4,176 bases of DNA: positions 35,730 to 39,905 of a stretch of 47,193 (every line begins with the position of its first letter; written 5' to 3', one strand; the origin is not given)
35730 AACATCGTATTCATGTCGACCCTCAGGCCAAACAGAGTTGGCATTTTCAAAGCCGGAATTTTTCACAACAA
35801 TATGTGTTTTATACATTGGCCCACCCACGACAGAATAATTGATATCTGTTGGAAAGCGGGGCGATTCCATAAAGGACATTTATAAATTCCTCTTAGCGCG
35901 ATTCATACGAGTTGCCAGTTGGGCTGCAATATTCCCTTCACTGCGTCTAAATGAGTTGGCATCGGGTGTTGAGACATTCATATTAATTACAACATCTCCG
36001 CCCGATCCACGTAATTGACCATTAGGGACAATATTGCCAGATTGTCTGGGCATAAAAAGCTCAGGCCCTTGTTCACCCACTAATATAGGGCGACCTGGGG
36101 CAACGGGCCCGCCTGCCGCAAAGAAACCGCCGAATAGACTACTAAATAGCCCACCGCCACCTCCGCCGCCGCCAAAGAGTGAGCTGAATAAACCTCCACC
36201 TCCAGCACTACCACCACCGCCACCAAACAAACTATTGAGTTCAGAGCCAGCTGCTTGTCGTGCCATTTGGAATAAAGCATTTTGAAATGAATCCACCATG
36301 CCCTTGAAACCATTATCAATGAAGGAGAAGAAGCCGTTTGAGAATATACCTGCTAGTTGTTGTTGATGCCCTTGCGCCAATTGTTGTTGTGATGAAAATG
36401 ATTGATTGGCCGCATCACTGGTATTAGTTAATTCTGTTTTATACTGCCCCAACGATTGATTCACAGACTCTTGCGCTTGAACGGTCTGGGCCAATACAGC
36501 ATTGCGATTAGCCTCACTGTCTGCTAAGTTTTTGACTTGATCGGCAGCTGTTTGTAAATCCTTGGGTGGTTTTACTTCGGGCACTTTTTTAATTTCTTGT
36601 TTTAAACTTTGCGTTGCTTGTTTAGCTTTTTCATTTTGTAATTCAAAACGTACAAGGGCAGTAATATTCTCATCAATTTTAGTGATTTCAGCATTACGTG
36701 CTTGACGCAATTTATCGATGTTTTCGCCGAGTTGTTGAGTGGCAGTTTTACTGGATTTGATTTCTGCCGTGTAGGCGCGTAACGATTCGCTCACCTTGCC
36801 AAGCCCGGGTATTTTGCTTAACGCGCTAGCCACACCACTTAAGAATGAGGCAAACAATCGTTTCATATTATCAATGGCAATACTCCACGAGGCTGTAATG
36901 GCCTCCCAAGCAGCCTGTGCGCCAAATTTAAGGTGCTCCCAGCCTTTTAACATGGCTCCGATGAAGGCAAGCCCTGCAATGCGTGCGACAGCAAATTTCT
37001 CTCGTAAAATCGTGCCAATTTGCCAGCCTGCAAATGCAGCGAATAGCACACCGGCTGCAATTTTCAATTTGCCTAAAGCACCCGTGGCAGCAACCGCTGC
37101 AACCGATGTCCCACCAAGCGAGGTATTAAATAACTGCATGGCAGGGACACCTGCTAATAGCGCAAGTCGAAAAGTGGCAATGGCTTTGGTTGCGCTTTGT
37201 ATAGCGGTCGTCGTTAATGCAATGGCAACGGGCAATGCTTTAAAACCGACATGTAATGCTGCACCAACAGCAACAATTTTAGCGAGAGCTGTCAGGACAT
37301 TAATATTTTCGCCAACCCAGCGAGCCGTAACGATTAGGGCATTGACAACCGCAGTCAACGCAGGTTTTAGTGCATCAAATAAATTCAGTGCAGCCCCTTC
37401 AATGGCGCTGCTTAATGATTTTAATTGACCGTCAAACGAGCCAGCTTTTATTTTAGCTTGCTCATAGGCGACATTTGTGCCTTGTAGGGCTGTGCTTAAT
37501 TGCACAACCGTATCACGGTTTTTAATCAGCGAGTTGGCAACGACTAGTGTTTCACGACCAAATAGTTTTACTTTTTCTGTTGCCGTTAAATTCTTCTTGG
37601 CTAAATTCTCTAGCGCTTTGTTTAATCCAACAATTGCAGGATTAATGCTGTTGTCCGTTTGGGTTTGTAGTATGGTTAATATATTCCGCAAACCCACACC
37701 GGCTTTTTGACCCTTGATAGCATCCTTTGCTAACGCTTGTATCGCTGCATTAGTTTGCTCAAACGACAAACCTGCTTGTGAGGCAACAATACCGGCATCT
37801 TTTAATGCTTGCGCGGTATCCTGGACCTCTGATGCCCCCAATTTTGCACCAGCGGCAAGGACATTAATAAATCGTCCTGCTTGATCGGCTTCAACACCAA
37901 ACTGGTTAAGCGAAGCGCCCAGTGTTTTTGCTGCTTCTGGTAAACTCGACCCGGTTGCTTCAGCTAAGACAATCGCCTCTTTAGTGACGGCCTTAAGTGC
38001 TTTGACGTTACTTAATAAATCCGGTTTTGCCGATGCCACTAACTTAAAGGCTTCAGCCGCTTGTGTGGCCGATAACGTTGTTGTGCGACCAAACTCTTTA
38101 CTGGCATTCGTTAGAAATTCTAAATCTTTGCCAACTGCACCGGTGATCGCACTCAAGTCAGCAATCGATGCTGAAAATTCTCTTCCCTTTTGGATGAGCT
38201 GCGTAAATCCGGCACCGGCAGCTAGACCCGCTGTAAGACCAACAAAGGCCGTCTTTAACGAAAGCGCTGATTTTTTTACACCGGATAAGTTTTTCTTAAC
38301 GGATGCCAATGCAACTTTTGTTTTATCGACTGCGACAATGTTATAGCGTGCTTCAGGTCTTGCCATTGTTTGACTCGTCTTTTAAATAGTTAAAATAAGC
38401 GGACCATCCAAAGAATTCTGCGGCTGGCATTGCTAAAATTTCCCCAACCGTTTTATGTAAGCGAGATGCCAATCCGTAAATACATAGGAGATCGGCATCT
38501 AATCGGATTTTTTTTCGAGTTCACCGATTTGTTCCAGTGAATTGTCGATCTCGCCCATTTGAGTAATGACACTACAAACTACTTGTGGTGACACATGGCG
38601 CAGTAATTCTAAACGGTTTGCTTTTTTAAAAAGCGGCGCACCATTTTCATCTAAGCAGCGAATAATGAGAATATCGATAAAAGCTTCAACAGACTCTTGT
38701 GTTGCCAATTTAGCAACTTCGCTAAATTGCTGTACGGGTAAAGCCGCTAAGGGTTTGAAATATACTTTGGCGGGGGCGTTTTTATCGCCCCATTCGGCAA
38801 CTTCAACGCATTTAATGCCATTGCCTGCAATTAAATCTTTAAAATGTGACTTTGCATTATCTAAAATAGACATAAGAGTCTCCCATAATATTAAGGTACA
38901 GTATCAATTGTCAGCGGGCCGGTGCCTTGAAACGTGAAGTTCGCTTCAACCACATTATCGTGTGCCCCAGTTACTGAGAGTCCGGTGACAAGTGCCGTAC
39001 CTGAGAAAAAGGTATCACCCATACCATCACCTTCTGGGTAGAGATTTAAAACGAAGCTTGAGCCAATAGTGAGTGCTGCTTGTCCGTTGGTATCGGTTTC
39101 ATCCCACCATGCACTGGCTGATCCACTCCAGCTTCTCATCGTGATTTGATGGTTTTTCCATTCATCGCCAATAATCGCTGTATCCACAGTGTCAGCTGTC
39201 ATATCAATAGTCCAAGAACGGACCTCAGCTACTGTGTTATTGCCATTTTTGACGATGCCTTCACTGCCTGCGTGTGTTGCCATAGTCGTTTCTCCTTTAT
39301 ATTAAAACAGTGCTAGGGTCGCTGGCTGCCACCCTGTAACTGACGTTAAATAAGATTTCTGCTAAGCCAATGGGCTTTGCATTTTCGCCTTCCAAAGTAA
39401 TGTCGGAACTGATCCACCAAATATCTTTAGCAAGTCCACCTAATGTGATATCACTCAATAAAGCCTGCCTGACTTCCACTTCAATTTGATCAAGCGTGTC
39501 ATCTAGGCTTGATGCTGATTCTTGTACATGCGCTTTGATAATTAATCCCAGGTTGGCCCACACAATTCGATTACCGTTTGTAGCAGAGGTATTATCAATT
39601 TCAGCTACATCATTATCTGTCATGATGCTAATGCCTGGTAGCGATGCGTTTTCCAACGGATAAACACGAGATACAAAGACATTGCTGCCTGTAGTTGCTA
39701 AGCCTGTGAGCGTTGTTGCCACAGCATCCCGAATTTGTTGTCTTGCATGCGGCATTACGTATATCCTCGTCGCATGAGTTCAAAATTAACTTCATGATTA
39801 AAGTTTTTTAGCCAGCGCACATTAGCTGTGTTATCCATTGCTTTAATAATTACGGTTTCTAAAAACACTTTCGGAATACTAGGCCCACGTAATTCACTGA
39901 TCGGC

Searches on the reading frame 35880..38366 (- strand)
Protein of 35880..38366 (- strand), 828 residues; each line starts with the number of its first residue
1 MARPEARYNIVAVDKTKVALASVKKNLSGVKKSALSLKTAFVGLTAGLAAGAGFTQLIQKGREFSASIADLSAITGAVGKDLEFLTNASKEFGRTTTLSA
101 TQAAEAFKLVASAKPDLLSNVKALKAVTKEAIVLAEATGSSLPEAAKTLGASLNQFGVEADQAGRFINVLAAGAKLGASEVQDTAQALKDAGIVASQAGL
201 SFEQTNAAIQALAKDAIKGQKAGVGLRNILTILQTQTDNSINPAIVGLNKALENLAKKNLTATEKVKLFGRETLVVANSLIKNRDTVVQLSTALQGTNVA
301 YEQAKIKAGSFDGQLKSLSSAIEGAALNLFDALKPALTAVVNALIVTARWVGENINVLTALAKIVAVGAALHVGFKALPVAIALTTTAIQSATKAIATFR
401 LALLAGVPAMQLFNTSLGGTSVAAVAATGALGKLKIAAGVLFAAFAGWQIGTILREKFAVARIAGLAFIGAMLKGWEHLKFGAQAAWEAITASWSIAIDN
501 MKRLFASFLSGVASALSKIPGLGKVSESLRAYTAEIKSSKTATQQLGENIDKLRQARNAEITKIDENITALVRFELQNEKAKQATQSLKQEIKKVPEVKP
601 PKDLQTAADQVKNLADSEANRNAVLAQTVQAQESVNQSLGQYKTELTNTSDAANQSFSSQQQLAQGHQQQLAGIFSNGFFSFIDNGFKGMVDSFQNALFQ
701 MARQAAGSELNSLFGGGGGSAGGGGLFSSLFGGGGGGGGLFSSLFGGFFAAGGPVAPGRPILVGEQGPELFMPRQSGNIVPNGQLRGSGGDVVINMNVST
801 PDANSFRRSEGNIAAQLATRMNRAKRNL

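Call 8: search_protein_families(library=phrogs, proteins=[window:35880-38366:-], max_evalue=0.00001)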
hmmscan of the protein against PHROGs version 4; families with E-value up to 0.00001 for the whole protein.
window:35880-38366:- (828 aa): 19 families
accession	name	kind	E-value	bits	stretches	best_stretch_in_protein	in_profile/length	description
phrog_9696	-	tail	7.1e-45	154.2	1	15-360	41-385/1415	tail length tape measure protein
phrog_1533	-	tail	2.9e-42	145.4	1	20-478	219-671/1688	tail length tape measure protein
phrog_991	-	tail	2.9e-39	135.5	1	13-791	245-887/1966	tail length tape measure protein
phrog_1272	-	tail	8.1e-36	124.2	1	20-517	220-717/1606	tail length tape measure protein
phrog_28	-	tail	1e-35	124.7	1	24-504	233-701/1228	tail length tape measure protein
phrog_4704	-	tail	3.7e-35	122.7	1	39-372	195-543/625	tail length tape measure protein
phrog_5218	-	unknown function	1.1e-25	91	1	39-239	210-405/1599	-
phrog_38390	-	tail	1.4e-20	74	1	22-403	21-416/1029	tail length tape measure protein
phrog_5493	-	tail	6e-18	65.6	1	30-238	41-243/1102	tail length tape measure protein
phrog_19074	-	unknown function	2.1e-16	60.1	1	34-343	128-454/1384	-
phrog_167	-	tail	2.1e-16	59.9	1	14-482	245-719/1555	tail length tape measure protein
phrog_16692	-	unknown function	2.8e-15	56.9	1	23-242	132-360/1107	-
phrog_30701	-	unknown function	2e-13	51.5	1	678-819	50-180/188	-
phrog_28420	-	tail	5.7e-13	48.8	1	51-671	48-642/906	tail length tape measure protein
phrog_794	-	tail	1.5e-10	41.4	1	15-234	120-348/763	tail length tape measure protein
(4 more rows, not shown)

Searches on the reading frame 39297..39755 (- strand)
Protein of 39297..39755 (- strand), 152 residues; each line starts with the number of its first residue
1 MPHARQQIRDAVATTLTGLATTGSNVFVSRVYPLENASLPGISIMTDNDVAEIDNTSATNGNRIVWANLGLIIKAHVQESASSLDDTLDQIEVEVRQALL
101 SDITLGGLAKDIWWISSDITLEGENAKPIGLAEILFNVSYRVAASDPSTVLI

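Call 8: search_protein_families(library=phrogs, proteins=[window:39297-39755:-], max_evalue=0.00001)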
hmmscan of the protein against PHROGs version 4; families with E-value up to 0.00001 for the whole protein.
window:39297-39755:- (152 aa): 3 families
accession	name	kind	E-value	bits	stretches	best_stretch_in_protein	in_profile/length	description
phrog_4204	-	connector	1.5e-23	84.5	1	1-148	1-145/147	tail terminator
phrog_6774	-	unknown function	7e-10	39.6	1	5-141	5-142/180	-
phrog_20428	-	connector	4.8e-07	30.6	1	4-142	3-135/178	tail terminator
